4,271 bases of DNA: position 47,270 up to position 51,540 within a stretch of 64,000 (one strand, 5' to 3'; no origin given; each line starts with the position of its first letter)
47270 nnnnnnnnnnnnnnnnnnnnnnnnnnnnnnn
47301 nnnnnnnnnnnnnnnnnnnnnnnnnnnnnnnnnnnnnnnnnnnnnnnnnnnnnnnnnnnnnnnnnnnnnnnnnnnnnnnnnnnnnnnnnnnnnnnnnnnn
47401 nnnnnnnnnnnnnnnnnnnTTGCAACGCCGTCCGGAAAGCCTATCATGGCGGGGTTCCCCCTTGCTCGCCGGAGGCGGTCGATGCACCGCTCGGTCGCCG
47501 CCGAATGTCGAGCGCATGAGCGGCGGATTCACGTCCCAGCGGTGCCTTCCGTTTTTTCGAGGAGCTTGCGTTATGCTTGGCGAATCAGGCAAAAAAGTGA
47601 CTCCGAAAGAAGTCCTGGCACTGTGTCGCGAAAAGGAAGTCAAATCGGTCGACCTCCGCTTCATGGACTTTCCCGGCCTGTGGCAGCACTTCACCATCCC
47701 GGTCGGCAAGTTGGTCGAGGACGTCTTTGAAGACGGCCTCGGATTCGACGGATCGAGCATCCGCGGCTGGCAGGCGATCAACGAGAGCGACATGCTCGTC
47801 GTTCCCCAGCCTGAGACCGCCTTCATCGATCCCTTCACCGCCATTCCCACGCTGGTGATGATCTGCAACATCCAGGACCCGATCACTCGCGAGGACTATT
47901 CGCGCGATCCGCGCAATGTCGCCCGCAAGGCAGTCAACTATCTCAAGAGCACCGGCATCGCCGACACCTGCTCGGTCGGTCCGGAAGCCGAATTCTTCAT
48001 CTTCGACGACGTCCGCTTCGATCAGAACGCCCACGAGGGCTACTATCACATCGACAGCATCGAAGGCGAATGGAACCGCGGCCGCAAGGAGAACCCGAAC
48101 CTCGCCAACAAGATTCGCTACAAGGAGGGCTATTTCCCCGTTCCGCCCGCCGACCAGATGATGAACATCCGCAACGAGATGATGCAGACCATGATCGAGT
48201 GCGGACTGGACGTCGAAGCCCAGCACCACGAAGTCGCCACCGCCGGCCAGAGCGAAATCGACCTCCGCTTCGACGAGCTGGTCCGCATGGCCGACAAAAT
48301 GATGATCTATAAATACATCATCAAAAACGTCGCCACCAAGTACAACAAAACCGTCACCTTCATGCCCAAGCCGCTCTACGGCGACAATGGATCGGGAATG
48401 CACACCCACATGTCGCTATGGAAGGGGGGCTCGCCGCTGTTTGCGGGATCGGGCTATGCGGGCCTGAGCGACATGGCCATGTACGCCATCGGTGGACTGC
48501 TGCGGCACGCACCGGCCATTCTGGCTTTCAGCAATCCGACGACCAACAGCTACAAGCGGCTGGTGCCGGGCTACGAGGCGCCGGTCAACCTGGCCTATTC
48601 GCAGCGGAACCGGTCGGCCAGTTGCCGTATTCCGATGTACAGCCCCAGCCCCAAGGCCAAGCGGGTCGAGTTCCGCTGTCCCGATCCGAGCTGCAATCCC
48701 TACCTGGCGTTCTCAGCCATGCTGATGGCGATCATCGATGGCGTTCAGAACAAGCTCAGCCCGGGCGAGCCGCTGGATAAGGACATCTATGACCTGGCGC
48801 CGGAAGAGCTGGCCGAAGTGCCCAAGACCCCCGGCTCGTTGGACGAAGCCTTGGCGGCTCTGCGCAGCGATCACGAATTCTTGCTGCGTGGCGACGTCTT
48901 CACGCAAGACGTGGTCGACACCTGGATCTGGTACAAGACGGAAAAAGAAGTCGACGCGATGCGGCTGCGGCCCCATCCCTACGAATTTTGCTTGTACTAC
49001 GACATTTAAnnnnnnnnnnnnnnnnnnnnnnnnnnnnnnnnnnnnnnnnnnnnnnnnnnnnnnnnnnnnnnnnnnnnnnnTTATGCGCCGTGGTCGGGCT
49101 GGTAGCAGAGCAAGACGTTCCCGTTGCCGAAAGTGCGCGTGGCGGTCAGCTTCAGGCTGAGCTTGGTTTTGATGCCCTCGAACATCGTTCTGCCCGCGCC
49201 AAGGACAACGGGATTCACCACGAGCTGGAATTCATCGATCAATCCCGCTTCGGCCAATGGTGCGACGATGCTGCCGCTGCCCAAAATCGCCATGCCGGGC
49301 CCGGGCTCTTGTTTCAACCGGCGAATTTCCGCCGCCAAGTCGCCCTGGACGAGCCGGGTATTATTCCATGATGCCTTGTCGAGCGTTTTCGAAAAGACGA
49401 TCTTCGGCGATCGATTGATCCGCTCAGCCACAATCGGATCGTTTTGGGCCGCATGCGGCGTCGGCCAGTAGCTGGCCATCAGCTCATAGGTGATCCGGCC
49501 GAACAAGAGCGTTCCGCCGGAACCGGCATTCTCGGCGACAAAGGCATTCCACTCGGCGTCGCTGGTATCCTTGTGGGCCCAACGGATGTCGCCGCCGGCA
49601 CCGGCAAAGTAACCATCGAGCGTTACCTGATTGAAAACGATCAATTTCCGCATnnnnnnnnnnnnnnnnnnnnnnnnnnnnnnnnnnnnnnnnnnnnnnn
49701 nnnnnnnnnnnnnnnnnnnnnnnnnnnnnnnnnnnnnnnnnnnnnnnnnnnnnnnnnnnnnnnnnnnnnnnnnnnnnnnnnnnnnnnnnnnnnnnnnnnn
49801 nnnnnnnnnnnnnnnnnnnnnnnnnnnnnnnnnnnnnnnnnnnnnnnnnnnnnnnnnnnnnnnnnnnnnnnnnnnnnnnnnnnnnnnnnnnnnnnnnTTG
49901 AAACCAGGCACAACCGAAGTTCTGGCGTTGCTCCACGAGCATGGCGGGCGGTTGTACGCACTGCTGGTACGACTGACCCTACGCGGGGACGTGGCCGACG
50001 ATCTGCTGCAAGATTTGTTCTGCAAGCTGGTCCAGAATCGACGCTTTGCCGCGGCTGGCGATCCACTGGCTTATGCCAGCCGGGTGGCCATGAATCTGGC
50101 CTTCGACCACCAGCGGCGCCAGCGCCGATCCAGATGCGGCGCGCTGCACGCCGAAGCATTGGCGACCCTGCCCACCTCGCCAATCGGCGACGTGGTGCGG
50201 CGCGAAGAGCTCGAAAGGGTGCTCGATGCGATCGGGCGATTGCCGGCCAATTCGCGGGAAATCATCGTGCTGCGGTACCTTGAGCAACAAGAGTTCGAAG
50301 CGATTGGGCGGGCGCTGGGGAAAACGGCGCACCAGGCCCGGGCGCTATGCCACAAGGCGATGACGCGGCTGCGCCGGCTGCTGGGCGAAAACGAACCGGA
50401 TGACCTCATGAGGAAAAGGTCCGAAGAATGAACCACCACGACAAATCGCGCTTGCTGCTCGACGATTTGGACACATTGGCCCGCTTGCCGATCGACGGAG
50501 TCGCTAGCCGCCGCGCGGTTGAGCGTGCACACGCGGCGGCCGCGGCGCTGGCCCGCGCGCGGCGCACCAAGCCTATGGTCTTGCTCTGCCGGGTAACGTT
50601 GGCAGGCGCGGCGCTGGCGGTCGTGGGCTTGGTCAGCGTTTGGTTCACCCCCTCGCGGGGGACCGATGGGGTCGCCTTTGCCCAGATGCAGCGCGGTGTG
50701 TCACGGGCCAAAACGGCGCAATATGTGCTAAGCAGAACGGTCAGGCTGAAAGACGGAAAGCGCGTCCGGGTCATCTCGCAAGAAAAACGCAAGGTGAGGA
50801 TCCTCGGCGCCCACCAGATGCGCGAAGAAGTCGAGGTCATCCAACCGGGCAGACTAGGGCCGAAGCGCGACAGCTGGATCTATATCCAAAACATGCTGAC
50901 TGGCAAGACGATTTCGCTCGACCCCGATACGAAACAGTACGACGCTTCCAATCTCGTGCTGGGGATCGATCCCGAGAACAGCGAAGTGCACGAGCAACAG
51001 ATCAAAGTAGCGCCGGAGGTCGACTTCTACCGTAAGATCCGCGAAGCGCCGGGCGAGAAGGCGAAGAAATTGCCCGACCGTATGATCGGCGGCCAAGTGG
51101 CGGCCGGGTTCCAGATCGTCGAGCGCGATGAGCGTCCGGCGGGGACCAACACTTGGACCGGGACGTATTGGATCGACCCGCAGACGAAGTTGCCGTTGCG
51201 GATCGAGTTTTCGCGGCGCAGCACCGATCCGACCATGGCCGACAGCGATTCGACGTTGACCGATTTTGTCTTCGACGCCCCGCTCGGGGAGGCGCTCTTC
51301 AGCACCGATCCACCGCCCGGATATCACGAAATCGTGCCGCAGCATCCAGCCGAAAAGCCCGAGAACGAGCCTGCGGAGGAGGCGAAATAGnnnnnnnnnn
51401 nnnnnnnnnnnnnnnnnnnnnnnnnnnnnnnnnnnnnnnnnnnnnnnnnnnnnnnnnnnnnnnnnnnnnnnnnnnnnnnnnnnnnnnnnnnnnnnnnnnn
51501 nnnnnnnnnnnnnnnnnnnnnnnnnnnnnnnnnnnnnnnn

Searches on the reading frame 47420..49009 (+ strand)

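Call 83: search_protein_families(library=pfam, proteins=[window:47420-49009:+], max_evalue=0.001)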
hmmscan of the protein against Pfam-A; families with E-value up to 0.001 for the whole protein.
window:47420-49009:+ (529 aa): 2 families
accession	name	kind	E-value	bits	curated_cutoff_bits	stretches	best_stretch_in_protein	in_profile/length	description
PF00120.29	Gln-synt_C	-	3.3e-135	451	24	1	162-526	2-344/344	Glutamine synthetase, catalytic domain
PF03951.24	Gln-synt_N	-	6.5e-31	106.2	33.4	1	74-154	2-82/82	Glutamine synthetase, beta-Grasp domain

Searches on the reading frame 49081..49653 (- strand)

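Call 83: search_protein_families(library=pfam, proteins=[window:49081-49653:-], max_evalue=0.001)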
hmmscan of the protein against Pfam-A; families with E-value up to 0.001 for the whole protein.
window:49081-49653:- (190 aa): 1 family
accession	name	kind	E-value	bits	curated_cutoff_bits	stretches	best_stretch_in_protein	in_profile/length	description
PF01872.23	RibD_C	-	3.5e-27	95.9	24.1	1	2-181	1-197/197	RibD C-terminal domain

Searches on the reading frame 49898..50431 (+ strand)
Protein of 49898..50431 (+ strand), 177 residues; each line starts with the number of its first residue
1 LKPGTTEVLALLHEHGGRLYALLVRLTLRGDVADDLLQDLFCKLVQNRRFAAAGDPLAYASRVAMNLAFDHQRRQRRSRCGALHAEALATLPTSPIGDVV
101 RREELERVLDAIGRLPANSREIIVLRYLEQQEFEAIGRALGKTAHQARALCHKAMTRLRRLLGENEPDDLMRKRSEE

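Call 3: search_protein_families(library=pfam, proteins=[window:49898-50431:+], max_evalue=0.1)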
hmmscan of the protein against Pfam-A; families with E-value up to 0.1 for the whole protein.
window:49898-50431:+ (177 aa): 5 families
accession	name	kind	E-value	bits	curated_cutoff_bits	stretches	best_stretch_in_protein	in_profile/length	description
PF04542.20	Sigma70_r2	-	2e-10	40.8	24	1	11-77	1-70/71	Sigma-70 region 2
PF04545.22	Sigma70_r4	-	2.3e-09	37.1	24.1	1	111-159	1-49/50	Sigma-70, region 4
PF08281.18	Sigma70_r4_2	-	5e-07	29.7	25.7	1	106-158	2-54/54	Sigma-70, region 4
PF13374.12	TPR_10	-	0.0049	17.3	27.5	1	146-168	20-42/42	Tetratricopeptide repeat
PF13424.12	TPR_12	-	0.025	15.2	30.1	0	144-168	19-43/77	Tetratricopeptide repeat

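Call 4: search_protein_families(library=ncbifam, proteins=[window:49898-50431:+], max_evalue=0.1)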
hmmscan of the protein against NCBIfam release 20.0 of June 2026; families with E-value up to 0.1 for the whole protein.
window:49898-50431:+ (177 aa): 76 families (the best 25 are shown)
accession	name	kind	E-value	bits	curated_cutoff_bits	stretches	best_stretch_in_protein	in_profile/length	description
TIGR02983.1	SigE-fam_strep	subfamily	1.7e-22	80.1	141.55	1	7-164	7-160/162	SigE family RNA polymerase sigma factor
NF058625.1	sigma_PG0214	equivalog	1.1e-19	70.7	130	1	17-163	15-162/170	GFO_1088 family ECF-type sigma factor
TIGR02937.1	sigma70-ECF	superfamily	2.2e-19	69.7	42.9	1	13-161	8-164/165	sigma-70 family RNA polymerase sigma factor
TIGR02989.1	Sig-70_gvs1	subfamily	2e-18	66.9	124.55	1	7-159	2-155/158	RNA polymerase sigma-70 factor, Rhodopirellula/Verrucomicrobium family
NF009166.1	PRK12513.1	equivalog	6e-16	58.7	206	1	10-166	26-190/193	RNA polymerase sigma factor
TIGR02984.1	Sig-70_plancto1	subfamily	1.1e-13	51.1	183.75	1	84-162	110-188/189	RNA polymerase sigma-70 factor, Planctomycetaceae-specific subfamily 1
NF005448.0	PRK07037.1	equivalog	3.4e-13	49.6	190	1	15-164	21-173/186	RNA polymerase factor sigma-70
NF004113.0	PRK05602.1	equivalog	4.9e-13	49.2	208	1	9-168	48-207/211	RNA polymerase sigma factor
NF007229.0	PRK09647.1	equivalog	6.3e-13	48.6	265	1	11-171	49-211/220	RNA polymerase sigma factor SigE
TIGR02952.1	Sig70_famx2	equivalog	6.9e-13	48.8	206.45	1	32-162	37-170/170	ECF subfamily RNA polymerase sigma factor, BldN family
NF009172.0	PRK12519.1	subfamily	3.4e-12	46.3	222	1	2-164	24-191/194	RNA polymerase sigma factor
TIGR02985.1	Sig70_bacteroi1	subfamily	8.3e-12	45.6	126.4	1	12-161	7-161/162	RNA polymerase sigma-70 factor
NF007216.0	PRK09638.1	equivalog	8.3e-11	42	194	1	9-165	21-177/180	RNA polymerase sigma factor SigY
NF007227.0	PRK09645.1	subfamily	8.4e-11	42.1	202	1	5-164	12-172/177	sigma-70 family RNA polymerase sigma factor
NF007220.0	PRK09639.1-5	equivalog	9.6e-11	41.8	260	1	13-172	10-174/181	RNA polymerase sigma factor SigX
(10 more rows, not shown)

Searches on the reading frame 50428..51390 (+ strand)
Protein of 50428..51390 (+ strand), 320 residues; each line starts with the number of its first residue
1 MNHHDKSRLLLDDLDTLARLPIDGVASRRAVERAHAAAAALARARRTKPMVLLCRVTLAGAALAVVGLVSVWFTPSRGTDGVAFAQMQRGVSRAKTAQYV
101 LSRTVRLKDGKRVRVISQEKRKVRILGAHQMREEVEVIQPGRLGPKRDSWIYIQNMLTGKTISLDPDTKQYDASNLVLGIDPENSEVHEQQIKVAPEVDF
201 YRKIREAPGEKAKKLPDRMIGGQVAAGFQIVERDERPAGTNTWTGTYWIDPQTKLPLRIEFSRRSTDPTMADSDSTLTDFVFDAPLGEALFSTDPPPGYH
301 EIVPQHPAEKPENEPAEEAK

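Call 3: search_protein_families(library=pfam, proteins=[window:50428-51390:+], max_evalue=0.1)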
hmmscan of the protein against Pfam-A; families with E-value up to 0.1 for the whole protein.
window:50428-51390:+ (320 aa): 0 families

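Call 4: search_protein_families(library=ncbifam, proteins=[window:50428-51390:+], max_evalue=0.1)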
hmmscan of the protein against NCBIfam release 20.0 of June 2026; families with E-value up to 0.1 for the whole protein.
window:50428-51390:+ (320 aa): 1 family
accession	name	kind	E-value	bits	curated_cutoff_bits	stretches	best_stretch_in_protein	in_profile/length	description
NF050099.1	SepX_GlpR_2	exception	0.0047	16.9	150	1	29-100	84-155/250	divisome protein SepX/GlpR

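Call 64: find_homologous_proteins(query=window:50428-51390:+)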
Query window:50428-51390:+ (320 aa): 18 proteins with E <= 0.001 among 8000 candidates.
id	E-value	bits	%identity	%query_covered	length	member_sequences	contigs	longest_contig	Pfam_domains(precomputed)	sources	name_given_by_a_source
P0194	5.8e-210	714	100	100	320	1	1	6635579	-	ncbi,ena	-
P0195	1.2e-89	319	50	99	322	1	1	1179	-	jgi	jgi:hypothetical protein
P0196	2.1e-81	292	50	94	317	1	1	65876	-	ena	-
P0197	3.4e-78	281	45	100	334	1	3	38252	-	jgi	jgi:hypothetical protein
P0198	1.3e-74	269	46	96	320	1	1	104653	-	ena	-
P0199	2.3e-68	249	51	78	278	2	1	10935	-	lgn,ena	-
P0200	5.4e-65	238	48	74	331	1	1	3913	-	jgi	jgi:outer membrane lipoprotein-sorting protein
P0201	2.1e-62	229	45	78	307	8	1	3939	-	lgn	-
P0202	4.0e-62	228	49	71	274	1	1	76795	-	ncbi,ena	-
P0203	9.8e-60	221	40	96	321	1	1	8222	-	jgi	jgi:hypothetical protein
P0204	4.8e-58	215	47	70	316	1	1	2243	-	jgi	jgi:hypothetical protein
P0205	2.1e-57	213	41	92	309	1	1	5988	-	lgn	-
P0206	6.9e-57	211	40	94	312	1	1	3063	-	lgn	-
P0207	8.9e-40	155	34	92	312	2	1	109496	-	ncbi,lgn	-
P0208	2.6e-32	131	35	77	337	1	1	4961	-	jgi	jgi:outer membrane lipoprotein-sorting protein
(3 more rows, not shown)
